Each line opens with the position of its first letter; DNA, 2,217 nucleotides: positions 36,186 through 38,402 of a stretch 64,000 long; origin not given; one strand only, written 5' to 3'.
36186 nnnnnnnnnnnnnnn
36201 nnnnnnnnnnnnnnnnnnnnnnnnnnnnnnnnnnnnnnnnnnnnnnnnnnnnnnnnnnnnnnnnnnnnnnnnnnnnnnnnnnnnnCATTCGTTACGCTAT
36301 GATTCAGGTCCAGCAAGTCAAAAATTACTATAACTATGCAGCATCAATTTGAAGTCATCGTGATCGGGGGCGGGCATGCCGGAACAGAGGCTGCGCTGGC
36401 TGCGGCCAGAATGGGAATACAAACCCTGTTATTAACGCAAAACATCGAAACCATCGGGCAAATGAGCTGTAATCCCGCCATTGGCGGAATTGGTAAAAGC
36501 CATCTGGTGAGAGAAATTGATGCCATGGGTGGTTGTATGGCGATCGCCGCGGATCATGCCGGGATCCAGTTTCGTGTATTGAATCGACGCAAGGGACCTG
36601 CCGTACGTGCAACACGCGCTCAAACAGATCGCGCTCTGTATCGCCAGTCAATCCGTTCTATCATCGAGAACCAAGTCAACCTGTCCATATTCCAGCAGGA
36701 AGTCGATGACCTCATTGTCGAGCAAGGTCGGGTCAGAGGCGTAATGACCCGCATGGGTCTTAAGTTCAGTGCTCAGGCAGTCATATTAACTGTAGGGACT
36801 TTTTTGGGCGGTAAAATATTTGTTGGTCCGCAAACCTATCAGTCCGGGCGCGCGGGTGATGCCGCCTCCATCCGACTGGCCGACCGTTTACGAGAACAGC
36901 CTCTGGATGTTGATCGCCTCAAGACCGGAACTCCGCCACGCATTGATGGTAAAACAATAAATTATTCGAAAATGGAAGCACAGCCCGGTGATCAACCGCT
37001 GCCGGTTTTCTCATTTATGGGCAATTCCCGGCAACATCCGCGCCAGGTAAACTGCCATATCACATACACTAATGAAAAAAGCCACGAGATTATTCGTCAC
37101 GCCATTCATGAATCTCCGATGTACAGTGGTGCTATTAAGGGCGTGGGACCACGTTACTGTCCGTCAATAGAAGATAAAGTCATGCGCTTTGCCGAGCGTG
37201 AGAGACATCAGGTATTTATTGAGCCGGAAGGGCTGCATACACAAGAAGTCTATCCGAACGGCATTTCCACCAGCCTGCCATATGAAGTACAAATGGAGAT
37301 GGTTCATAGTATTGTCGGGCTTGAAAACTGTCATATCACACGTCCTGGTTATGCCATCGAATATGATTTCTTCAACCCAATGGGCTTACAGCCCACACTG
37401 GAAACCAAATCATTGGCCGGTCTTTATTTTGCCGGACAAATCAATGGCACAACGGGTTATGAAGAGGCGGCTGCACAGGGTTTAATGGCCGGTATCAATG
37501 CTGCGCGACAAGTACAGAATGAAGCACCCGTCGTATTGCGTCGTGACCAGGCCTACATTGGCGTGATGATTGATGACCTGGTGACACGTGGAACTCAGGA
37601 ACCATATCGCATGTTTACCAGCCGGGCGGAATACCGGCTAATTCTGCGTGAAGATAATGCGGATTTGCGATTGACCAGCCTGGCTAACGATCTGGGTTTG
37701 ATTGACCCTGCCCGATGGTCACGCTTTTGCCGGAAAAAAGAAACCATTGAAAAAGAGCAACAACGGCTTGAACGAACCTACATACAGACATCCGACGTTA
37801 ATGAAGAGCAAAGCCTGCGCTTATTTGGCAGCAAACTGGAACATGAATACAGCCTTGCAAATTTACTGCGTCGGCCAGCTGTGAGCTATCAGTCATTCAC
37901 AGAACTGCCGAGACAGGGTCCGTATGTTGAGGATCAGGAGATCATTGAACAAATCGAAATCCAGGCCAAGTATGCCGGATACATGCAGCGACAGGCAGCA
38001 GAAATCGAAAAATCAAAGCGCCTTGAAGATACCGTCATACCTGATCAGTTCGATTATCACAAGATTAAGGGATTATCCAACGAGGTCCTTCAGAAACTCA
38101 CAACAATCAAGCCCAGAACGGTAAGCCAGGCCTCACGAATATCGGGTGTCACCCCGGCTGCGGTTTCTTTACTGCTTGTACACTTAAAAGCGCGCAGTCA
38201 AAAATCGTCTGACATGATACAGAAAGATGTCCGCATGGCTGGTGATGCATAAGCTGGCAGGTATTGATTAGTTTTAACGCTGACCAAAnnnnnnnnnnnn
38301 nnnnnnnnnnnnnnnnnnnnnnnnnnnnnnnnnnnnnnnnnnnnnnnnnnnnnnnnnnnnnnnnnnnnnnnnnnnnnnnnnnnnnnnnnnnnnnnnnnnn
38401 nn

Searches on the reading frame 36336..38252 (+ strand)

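Call 55: search_protein_families(library=ncbifam, proteins=[window:36336-38252:+], max_evalue=1e-90)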
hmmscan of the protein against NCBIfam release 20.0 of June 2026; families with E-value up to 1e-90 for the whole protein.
window:36336-38252:+ (638 aa): 1 family
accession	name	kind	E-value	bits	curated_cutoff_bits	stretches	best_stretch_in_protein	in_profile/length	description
TIGR00136.1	mnmG_gidA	equivalog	2.2e-279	928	524.85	1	5-619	1-614/616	tRNA uridine-5-carboxymethylaminomethyl(34) synthesis enzyme MnmG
